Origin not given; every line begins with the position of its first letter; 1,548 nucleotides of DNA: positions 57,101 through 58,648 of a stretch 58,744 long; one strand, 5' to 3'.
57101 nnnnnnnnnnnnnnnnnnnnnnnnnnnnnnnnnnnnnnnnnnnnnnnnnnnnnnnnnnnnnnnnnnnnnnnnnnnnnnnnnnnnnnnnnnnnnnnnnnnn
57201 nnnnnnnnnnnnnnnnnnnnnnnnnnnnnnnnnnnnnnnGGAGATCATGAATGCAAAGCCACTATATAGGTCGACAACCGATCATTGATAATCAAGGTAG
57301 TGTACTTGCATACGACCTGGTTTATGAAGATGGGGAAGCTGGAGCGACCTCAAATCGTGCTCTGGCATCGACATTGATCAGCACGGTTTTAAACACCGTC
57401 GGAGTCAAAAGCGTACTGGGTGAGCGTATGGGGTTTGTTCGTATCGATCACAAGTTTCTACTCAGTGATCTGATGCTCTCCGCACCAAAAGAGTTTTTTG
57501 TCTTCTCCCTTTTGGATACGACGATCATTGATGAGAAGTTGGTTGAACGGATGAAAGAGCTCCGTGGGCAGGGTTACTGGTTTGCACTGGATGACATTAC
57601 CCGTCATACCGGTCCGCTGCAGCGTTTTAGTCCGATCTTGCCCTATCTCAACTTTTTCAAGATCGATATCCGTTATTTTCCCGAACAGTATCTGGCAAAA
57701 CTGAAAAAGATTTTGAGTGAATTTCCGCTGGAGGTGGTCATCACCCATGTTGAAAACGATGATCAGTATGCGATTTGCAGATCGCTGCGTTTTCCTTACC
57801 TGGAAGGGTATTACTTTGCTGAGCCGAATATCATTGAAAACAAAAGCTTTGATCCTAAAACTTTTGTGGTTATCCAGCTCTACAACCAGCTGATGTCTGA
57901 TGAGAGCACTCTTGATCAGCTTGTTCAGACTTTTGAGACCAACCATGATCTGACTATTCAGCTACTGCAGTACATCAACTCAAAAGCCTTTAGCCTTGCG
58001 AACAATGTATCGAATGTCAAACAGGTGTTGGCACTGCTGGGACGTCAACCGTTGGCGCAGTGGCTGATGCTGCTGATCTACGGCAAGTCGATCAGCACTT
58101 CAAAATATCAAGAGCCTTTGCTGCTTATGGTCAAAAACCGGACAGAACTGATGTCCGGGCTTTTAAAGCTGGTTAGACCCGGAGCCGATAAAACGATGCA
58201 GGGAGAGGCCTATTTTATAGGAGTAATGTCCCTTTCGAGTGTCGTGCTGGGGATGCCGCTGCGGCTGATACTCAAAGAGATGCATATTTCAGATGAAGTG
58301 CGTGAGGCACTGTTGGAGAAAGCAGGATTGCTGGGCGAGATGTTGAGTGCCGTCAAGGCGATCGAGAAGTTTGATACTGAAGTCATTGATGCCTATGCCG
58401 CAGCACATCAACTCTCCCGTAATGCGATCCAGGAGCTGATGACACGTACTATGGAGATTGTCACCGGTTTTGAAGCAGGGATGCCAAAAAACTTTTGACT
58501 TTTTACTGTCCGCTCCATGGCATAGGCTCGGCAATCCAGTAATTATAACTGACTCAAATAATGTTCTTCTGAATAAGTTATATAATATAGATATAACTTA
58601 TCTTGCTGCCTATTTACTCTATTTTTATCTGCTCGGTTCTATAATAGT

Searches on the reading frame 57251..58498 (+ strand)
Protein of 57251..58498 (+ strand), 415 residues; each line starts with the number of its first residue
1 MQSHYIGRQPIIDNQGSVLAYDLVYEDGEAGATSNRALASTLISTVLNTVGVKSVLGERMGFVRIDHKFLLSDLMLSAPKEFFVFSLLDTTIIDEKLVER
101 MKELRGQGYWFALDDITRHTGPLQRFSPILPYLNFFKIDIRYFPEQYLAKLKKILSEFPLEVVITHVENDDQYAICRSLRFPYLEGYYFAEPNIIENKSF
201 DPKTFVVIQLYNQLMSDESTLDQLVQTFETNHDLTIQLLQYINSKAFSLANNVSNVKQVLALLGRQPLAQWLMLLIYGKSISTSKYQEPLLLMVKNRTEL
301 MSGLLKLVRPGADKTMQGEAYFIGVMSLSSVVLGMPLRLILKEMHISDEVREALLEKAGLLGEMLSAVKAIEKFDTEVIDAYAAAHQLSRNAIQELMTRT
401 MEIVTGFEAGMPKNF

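Call 4: search_protein_families(library=pfam, proteins=[window:57251-58498:+], max_evalue=0.01)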
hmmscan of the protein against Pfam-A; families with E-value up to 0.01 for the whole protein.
window:57251-58498:+ (415 aa): 3 families
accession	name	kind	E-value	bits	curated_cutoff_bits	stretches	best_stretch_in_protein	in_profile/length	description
PF00563.25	EAL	-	6.8e-09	35.9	31.3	1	77-192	112-236/236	EAL domain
PF08668.18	HDOD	-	4.6e-08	33.2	22.9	1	206-285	7-86/196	HDOD domain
PF03127.19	GAT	-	0.0032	18.1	31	0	356-400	2-47/77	GAT domain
